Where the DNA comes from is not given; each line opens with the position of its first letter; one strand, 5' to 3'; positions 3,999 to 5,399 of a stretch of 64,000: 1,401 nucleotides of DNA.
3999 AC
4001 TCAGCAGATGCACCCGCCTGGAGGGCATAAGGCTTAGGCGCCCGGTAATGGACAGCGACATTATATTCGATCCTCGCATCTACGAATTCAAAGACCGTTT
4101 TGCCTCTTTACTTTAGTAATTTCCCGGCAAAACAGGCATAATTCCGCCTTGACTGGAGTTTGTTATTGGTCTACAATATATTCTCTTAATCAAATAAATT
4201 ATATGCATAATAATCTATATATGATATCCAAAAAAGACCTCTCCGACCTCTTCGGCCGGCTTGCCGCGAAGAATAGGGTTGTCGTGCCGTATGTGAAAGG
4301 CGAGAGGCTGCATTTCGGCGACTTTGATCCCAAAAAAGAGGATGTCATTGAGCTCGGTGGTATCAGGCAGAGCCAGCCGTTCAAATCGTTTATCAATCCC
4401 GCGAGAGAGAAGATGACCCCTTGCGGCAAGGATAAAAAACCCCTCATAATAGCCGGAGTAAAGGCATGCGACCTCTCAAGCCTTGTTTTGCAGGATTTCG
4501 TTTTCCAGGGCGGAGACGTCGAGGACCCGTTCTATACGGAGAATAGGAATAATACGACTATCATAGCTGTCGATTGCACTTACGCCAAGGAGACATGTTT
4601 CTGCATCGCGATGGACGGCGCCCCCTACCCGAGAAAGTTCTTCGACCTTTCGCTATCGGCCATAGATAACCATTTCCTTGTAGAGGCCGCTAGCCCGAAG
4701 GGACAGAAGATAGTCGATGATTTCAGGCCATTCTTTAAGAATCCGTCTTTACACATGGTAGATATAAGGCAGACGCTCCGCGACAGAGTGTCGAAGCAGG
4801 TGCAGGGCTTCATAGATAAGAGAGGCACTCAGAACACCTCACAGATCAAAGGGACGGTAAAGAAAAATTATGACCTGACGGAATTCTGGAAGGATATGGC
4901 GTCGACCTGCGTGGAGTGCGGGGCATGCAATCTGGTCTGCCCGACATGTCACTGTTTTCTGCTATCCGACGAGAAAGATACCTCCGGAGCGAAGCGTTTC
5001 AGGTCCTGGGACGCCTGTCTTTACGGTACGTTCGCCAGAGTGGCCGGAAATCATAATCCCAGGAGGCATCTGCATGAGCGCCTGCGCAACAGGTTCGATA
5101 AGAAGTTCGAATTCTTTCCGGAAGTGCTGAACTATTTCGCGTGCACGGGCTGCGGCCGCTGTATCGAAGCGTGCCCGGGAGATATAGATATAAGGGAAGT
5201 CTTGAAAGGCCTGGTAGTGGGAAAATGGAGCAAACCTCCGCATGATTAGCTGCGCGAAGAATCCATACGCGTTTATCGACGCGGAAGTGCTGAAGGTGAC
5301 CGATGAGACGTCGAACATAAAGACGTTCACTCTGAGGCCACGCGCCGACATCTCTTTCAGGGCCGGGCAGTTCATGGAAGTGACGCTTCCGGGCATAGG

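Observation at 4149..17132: Group-4 Mbh/Mrp-type [NiFe]-hydrogenase operon fronted by a HydB/AsrA- and HydG/AsrB-like NAD(P)H/FAD/FeS module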

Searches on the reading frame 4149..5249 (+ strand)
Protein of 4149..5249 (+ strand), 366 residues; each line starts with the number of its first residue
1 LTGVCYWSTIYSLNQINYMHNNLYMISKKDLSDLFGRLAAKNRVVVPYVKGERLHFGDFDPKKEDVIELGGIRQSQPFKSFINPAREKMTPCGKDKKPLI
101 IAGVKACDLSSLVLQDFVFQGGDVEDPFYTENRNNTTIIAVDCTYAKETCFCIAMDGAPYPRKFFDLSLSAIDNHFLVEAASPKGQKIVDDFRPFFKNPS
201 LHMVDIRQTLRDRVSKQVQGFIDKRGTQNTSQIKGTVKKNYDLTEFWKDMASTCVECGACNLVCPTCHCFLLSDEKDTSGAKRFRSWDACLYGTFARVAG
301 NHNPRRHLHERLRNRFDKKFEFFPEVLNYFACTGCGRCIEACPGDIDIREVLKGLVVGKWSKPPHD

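Call 3: search_protein_families(library=pfam, proteins=[window:4149-5249:+])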
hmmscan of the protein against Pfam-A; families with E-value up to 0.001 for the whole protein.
window:4149-5249:+ (366 aa): 11 families
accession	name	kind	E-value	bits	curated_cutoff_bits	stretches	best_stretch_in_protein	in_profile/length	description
PF17179.9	Fer4_22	-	4.8e-30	104.7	27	1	253-346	1-95/95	4Fe-4S dicluster domain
PF13187.11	Fer4_9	-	3e-08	34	27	1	330-345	35-50/52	4Fe-4S dicluster domain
PF00037.32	Fer4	-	1e-07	31.9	21.1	1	327-345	3-21/24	4Fe-4S binding domain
PF12797.12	Fer4_2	-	1.3e-07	31.5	24.5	1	328-343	6-21/22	4Fe-4S binding domain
PF13534.11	Fer4_17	-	2.8e-07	31.4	22.2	0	247-265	39-57/61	4Fe-4S dicluster domain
PF13746.11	Fer4_18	-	6.9e-07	29.9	27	0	331-352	60-81/114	4Fe-4S dicluster domain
PF13237.11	Fer4_10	-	8e-07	29.3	25.5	2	249-343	4-53/53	4Fe-4S dicluster domain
PF13484.11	Fer4_16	-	3.3e-06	28.2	30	0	332-345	2-15/66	4Fe-4S double cluster binding domain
PF13183.11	Fer4_8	-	3.9e-06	27.7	27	1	251-346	2-68/68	4Fe-4S dicluster domain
PF14697.11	Fer4_21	-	0.00016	22.2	35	0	248-269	35-56/59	4Fe-4S dicluster domain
PF12838.12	Fer4_7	-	0.00044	21.1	27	0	253-345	1-51/52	4Fe-4S dicluster domain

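Call 5: search_protein_families(library=ncbifam, proteins=[window:4149-5249:+])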
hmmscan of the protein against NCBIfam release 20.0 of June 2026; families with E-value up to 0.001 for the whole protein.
window:4149-5249:+ (366 aa): 17 families
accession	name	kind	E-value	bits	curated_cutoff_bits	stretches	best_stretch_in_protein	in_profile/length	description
NF040829.1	sulfhyd_ShyB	equivalog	3.1e-42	144.8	690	1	26-353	6-327/334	NAD(P)-dependent hydrogenase/sulfhydrogenase 2 subunit beta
NF040833.1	sulfhyd_HydB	equivalog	4.1e-37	127.9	750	1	94-355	83-335/367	NADPH-dependent hydrogenase/sulfhydrogenase 1 subunit beta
TIGR02910.1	sulfite_red_A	equivalog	7.3e-34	117.5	323.15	1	87-352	79-323/334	anaerobic sulfite reductase subunit AsrA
TIGR02745.1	ccoG_rdxA_fixG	equivalog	6.1e-06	25.4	316.7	0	329-350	230-251/435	cytochrome c oxidase accessory protein CcoG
NF007012.0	PRK09476.1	equivalog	3.4e-05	23.1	269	0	313-343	167-197/254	ferredoxin-type protein NapG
NF004537.0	PRK05888.1-3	equivalog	7.2e-05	22.4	163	0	327-344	110-127/204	NADH-quinone oxidoreductase subunit NuoI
NF005745.0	PRK07569.1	equivalog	7.2e-05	22.3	333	0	242-270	181-208/238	bidirectional hydrogenase complex protein HoxU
NF038196.1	ferrodoxin_EFR1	subfamily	8.7e-05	22.7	75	0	241-266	175-198/242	EFR1 family ferrodoxin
TIGR02176.1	pyruv_ox_red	equivalog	0.00011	20.2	911.35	0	250-289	681-722/1167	pyruvate:ferredoxin (flavodoxin) oxidoreductase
NF040864.1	HgcB_ferredoxin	equivalog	0.00016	21.4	99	0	252-266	44-58/93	mercury methylation ferredoxin HgcB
TIGR00384.1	dhsB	subfamily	0.00016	21.2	88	0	325-350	191-216/222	succinate dehydrogenase and fumarate reductase iron-sulfur protein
NF009053.0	PRK12387.1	subfamily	0.00017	21.4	204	0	244-270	65-91/180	formate hydrogenlyase complex iron-sulfur subunit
TIGR02512.1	FeFe_hydrog_A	subfamily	0.00028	19.9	405.95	0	234-266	31-64/375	[FeFe] hydrogenase, group A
NF040763.1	FeFe_hydrog_A6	exception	0.00035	19.1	765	0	323-344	181-202/571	NADH-dependent [FeFe] hydrogenase, group A6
NF004545.0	PRK05888.3-1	equivalog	0.00052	19.7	229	0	253-345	67-121/154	NADH-quinone oxidoreductase subunit NuoI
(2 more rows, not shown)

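Call 23: find_related_loci(query=window:4221-5249:+, collection=genome_contigs, flank=10000)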
Query window:4221-5249:+ (342 aa) in genome_contigs; peptide patterns used: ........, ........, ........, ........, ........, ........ (x = any residue, [..] = any of these).
403 stretches matched a pattern; 351 encode a relative of the query (tblastn E <= 1e-3); the best 80 are kept; 80 distinct loci.
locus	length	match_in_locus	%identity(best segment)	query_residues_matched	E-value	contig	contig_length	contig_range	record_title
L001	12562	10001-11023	82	2-342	0e+0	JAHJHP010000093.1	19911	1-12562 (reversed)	MAG: Candidatus Omnitrophota bacterium isolate Modern_marine_planktonic.mb.39 Modern_marine_plan.mb.39_k141_866583, whol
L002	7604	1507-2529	80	2-342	0e+0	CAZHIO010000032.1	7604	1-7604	MAG TPA_asm: uncultured Planctomycetia bacterium isolate SRP178699_co1_494 genome assembly, contig: NODE_13842_length_76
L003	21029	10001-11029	78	1-342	0e+0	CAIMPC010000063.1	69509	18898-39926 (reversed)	MAG: Candidatus Omnitrophica bacterium isolate AM5_bin-0158 genome assembly, contig: bin-0158:63/73, whole genome shotgu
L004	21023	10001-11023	75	2-342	0e+0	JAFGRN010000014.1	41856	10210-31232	MAG: Candidatus Omnitrophota bacterium isolate Zod_Metabat.83 k87_1608799, whole genome shotgun sequence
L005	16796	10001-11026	72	2-342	4e-173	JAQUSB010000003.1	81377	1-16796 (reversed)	MAG: Candidatus Omnitrophota bacterium isolate STD1_87 NODE_589_length_81377_cov_5.115815_Sandtown_D1, whole genome shot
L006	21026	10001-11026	72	2-342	5e-172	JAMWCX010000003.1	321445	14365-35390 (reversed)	MAG: Candidatus Omnitrophota bacterium isolate QZM4_2.bins.201.Tibet NODE_40_length_321445_cov_5.037844, whole genome sh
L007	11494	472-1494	72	2-342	3e-170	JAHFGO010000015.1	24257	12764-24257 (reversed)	MAG: Candidatus Omnitrophota bacterium isolate nzgw317 NODE_569_length_24258_cov_3.653188, whole genome shotgun sequence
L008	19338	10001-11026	70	2-342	7e-170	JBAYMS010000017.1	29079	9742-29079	MAG: Candidatus Omnitrophota bacterium isolate SO_2016_LW1_45 scaffold01358_LW64-88_2016, whole genome shotgun sequence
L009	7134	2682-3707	69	2-342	1e-167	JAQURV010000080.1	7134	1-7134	MAG: Candidatus Omnitrophota bacterium isolate STD1_81 NODE_34984_length_7134_cov_3.415442_Sandtown_D1, whole genome sho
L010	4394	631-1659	68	2-342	6e-169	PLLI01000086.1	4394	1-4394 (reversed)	MAG: Candidatus Omnitrophota bacterium isolate fen_1322 73.20120800_E3X.45_contig_21349, whole genome shotgun sequence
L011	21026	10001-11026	68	2-342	2e-164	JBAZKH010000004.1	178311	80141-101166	MAG: Candidatus Omnitrophota bacterium isolate SO_2017_LW4_139 scaffold_268_c1_LW137-91_2017, whole genome shotgun seque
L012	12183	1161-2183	69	2-341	3e-162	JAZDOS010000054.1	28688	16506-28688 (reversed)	MAG: Candidatus Omnitrophota bacterium isolate MEGAHIT-group-0.790 k141_9412113, whole genome shotgun sequence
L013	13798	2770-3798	68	2-342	7e-162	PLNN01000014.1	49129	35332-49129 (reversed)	MAG: Candidatus Omnitrophota bacterium isolate fen_1320 73.20120800_E1X.39_contig_7893, whole genome shotgun sequence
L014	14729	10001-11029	69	2-342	1e-161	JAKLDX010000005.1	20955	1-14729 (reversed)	MAG: Candidatus Omnitrophota bacterium isolate RA.bin12 RA.bin12_5, whole genome shotgun sequence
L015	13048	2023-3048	70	2-342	4e-159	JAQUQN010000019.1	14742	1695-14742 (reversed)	MAG: Candidatus Omnitrophota bacterium isolate STD1_50 NODE_10164_length_14742_cov_5.189873_Sandtown_D1, whole genome sh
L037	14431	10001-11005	46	2-332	1e-97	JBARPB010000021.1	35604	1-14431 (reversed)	MAG: Candidatus Omnitrophota bacterium isolate MFD13423_ilm_asm_bin5 k127_6916, whole genome shotgun sequence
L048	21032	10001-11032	45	2-341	9e-95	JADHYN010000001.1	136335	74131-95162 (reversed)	MAG: Candidatus Omnitrophota bacterium isolate BS750m-G80 BS-750m-C22, whole genome shotgun sequence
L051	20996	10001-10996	47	1-328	3e-94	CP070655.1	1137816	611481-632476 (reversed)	MAG: Candidatus Omnitrophota bacterium isolate bin81 chromosome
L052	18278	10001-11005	44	2-332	4e-94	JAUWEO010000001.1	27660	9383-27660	MAG: Candidatus Latescibacterota bacterium isolate CSMAG_2192 CSMAG_2192_k141_744915_length_27660_cov_7.9944, whole geno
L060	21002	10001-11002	44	6-334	2e-92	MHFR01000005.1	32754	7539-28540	MAG: Omnitrophica bacterium RIFCSPLOWO2_12_FULL_44_17 rifcsplowo2_12_scaffold_1172, whole genome shotgun sequence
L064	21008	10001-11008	46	2-332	1e-91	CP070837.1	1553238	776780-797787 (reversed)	MAG: Candidatus Omnitrophota bacterium isolate bin103 chromosome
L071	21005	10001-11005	45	2-332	5e-91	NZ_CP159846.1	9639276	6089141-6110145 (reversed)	Desulfosarcina variabilis str. Montpellier chromosome, complete genome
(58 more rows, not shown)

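Call 28: search_protein_families(library=pfam, proteins=[L037:9322-9990:+, L064:9220-9990:+, L048:8840-9241:-, L048:8065-8826:-, L060:5717-9601:+, L001:6492-7574:+, L001:7577-8578:+, L001:5134-6264:+, L071:8612-9547:+, L001:8652-9374:+], max_evalue=0.01)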
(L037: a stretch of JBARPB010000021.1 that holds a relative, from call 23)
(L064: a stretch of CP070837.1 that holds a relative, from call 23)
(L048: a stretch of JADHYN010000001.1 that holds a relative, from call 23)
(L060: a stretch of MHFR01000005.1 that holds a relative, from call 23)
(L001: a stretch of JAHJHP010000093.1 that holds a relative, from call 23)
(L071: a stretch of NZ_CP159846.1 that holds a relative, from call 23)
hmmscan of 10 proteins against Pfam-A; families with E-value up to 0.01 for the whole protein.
L037:9322-9990:+ (222 aa): 3 families
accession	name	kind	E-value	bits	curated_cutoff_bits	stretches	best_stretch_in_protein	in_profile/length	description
PF02629.25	CoA_binding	-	8.1e-23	81.5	22.3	1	94-191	1-96/97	CoA binding domain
PF06971.19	Put_DNA-bind_N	-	2e-15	57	27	1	18-65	1-48/49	Putative DNA-binding protein N-terminus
PF01408.29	GFO_IDH_MocA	-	9.1e-07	30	24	1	98-187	2-91/120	Oxidoreductase family, NAD-binding Rossmann fold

L064:9220-9990:+ (256 aa): 3 families
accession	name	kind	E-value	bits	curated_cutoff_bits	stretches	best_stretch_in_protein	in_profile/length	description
PF02629.25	CoA_binding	-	1.8e-23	83.6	22.3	1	125-221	2-96/97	CoA binding domain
PF06971.19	Put_DNA-bind_N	-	1.3e-15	57.7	27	1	48-95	1-48/49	Putative DNA-binding protein N-terminus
PF01408.29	GFO_IDH_MocA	-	2e-06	28.9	24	1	128-216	2-90/120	Oxidoreductase family, NAD-binding Rossmann fold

L048:8840-9241:- (133 aa): 1 family
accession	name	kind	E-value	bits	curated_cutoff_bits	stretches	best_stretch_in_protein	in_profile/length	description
PF02082.26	Rrf2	-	1.4e-26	93.7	30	1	3-133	1-130/132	Iron-dependent Transcriptional regulator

L048:8065-8826:- (253 aa): 1 family
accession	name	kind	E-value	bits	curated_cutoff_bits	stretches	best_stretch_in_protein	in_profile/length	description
PF01925.25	TauE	-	2.1e-33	116.4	32.6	1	10-243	2-234/237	Sulfite exporter TauE/SafE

L060:5717-9601:+ (1294 aa): 2 families
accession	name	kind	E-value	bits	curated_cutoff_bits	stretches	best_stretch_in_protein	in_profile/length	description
PF10091.15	Glycoamylase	-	5.1e-28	98.5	27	1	342-559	42-220/221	Putative glucoamylase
PF21582.3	CBM30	-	5.8e-07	30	27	1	652-747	77-167/170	Carbohydrate binding domain 30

L001:6492-7574:+ (360 aa): 1 family
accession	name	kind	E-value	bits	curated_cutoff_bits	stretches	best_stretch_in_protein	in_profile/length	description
PF01924.21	HypD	-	2e-146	488.1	25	1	13-358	3-351/351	Hydrogenase formation hypA family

L001:7577-8578:+ (333 aa): 2 families
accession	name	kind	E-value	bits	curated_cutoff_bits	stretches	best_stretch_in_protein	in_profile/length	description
PF00586.29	AIRS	-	9e-24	84.5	24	1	36-148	2-112/112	AIR synthase related protein, N-terminal domain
PF02769.27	AIRS_C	-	1.2e-22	81.2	23.1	1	160-311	2-155/156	AIR synthase related protein, C-terminal domain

L001:5134-6264:+ (376 aa): 2 families
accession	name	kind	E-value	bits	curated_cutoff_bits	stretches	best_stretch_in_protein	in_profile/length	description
PF22521.2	HypF_C_2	-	1.5e-76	257.8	27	1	120-365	1-241/241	Carbamoyltransferase, Kae1-like Domain, second subdomain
PF17788.7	HypF_C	-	1.9e-23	83.4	23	1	11-111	3-99/99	HypF Kae1-like domain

L071:8612-9547:+ (311 aa): 1 family
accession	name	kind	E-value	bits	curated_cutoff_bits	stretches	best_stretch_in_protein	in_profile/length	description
PF00582.32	Usp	-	2e-33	116.4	24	2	172-306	3-137/141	Universal stress protein family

L001:8652-9374:+ (240 aa): 0 families

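Call 35: search_solved_structures(query=window:4221-5249:+, max_evalue=0.001, show_alignments=2)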
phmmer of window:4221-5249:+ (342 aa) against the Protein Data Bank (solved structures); distinct sequences matched with E-value up to 0.001: 3.
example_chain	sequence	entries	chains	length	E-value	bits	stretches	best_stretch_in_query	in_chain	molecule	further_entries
9nez_B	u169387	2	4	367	3.8e-31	111.9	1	70-327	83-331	Sulfhydrogenase 1 subunit beta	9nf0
8rvu_E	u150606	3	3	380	9.8e-05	25.1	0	147-253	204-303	Formate dehydrogenase, beta subunit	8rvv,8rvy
9t1s_M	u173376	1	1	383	0.00078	22.1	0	213-254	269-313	formate dehydrogenase (coenzyme F420)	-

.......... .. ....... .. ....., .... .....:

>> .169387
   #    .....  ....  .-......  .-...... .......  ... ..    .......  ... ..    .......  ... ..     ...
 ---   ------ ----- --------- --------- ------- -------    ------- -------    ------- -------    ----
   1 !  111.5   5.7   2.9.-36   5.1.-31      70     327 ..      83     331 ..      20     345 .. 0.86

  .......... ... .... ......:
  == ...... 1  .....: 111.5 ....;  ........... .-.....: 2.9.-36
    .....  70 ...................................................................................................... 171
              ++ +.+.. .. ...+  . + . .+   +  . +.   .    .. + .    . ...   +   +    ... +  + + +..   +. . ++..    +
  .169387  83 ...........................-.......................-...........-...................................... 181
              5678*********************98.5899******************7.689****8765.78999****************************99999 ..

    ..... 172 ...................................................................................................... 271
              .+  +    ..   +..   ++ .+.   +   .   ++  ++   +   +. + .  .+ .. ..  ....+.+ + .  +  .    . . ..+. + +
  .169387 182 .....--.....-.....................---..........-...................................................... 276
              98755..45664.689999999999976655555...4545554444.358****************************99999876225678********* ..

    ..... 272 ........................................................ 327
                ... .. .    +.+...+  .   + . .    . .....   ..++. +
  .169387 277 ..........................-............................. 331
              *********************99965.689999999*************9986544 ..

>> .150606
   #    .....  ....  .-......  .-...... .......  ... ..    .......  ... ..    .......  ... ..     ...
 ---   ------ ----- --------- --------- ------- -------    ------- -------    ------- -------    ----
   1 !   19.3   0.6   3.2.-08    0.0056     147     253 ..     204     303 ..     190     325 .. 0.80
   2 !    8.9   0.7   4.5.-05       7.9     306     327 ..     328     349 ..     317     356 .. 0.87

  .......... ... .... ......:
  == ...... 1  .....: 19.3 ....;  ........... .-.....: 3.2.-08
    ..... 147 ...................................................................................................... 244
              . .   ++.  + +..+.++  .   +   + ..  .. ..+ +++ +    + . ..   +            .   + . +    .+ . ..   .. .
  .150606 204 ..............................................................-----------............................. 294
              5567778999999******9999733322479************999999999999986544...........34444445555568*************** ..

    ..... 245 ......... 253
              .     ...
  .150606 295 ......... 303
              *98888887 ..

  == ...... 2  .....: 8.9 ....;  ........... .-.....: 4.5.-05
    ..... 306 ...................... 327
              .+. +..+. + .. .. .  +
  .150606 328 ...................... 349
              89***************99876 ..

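Call 45: search_protein_families(library=pfam, proteins=[L051:11328-11681:+, L051:11614-12630:+, L051:12623-13582:+, L051:13923-15101:+, L051:15104-16792:+, L052:11044-11562:+, L052:11597-12943:+, L052:13765-14451:+], max_evalue=0.01)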
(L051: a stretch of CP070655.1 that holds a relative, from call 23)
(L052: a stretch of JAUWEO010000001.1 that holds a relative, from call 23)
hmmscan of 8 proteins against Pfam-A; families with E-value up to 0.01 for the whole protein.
L051:11328-11681:+ (117 aa): 2 families
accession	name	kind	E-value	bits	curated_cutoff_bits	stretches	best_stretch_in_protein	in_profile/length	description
PF11617.13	Cu-binding_MopE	-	0.0047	17.6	27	1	10-22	18-30/30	Putative metal-binding motif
PF15106.11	TMEM156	-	0.0051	16.6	27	1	31-82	158-206/226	TMEM156 protein family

L051:11614-12630:+ (338 aa): 1 family
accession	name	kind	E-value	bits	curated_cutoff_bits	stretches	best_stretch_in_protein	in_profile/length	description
PF02445.21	NadA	-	1.4e-117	392.5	27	1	45-334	2-295/295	Quinolinate synthetase A protein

L051:12623-13582:+ (319 aa): 2 families
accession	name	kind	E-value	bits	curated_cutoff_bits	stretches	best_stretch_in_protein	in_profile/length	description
PF01729.25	QRPTase_C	-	4.4e-32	111.6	23.1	1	132-313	1-167/169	Quinolinate phosphoribosyl transferase, C-terminal domain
PF02749.22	QRPTase_N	-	8e-18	64.9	27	1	47-130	1-82/82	Quinolinate phosphoribosyl transferase, N-terminal domain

L051:13923-15101:+ (392 aa): 1 family
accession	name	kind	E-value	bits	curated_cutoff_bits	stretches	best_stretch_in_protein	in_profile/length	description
PF13231.12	PMT_2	-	2.3e-06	28.3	26.1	1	3-96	47-145/160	Dolichyl-phosphate-mannose-protein mannosyltransferase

L051:15104-16792:+ (562 aa): 4 families
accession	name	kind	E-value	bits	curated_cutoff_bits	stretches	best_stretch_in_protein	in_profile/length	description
PF16861.10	Carbam_trans_C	-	5.3e-57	192.5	27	1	387-559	1-170/170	Carbamoyltransferase C-terminus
PF02543.21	Carbam_trans_N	-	8e-35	121.3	24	1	3-340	2-345/346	Carbamoyltransferase N-terminus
PF00814.31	TsaD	-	1.1e-05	25.8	24.8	1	130-329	78-251/264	tRNA N6-adenosine threonylcarbamoyltransferase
PF22521.2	HypF_C_2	-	5.8e-05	23.4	27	1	263-338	160-240/241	Carbamoyltransferase, Kae1-like Domain, second subdomain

L052:11044-11562:+ (172 aa): 1 family
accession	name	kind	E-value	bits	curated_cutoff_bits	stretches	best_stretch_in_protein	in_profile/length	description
PF01899.21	MNHE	-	6.8e-41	139.9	27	1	14-165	1-144/145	Na+/H+ ion antiporter subunit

L052:11597-12943:+ (448 aa): 15 families
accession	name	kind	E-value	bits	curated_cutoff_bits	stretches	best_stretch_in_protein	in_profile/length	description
PF07992.20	Pyr_redox_2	-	1.2e-65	222.3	26.1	1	4-281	2-278/291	Pyridine nucleotide-disulphide oxidoreductase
PF00070.33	Pyr_redox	-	2.5e-21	76.4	22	1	144-223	2-81/82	Pyridine nucleotide-disulphide oxidoreductase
PF02852.28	Pyr_redox_dim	-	2.3e-14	53.9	25.3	1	322-425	2-103/110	Pyridine nucleotide-disulphide oxidoreductase, dimerisation domain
PF13738.12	Pyr_redox_3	-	3.8e-10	39.9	30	1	76-275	103-305/305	Pyridine nucleotide-disulphide oxidoreductase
PF03486.20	HI0933_like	-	2.8e-06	27.4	50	0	4-38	2-34/244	HI0933-like protein Rossmann domain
PF13454.12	NAD_binding_9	-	4.9e-06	27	21.8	0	189-237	105-153/155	FAD-NAD(P)-binding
PF01266.30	DAO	-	8.8e-06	25.9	27.9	0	143-172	1-29/353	FAD dependent oxidoreductase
PF13450.12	NAD_binding_8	-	1.2e-05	25.9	21.9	0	146-176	1-30/68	NAD(P)-binding Rossmann-like domain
PF13434.12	Lys_Orn_oxgnase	-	3.1e-05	23.7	21.3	1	91-164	142-211/339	L-lysine 6-monooxygenase/L-ornithine 5-monooxygenase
PF01134.28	GIDA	-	4.1e-05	23.2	22.1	0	66-106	107-150/391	Glucose inhibited division protein A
PF00890.30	FAD_binding_2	-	5.1e-05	23.1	20.4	0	5-36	2-31/414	FAD binding domain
PF04820.20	Trp_halogenase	-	7.7e-05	22.2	21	0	4-41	1-40/458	Tryptophan halogenase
PF01946.23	Thi4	-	0.00034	20.4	26.2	0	141-172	17-48/235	Thi4 family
PF05834.18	Lycopene_cycl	-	0.00038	20.1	23.4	0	143-175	1-34/380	Lycopene cyclase protein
PF12831.13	FAD_oxidored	-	0.0018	18.1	27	0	5-23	2-20/416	FAD dependent oxidoreductase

L052:13765-14451:+ (228 aa): 2 families
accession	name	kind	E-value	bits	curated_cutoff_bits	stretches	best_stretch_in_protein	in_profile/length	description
PF04039.18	MnhB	-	4.6e-26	92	22.5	1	100-215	2-124/127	Domain related to MnhB subunit of Na+/H+ antiporter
PF20501.3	MbhE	-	4.3e-12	46.4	27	1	28-89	28-86/98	MBH, subunit E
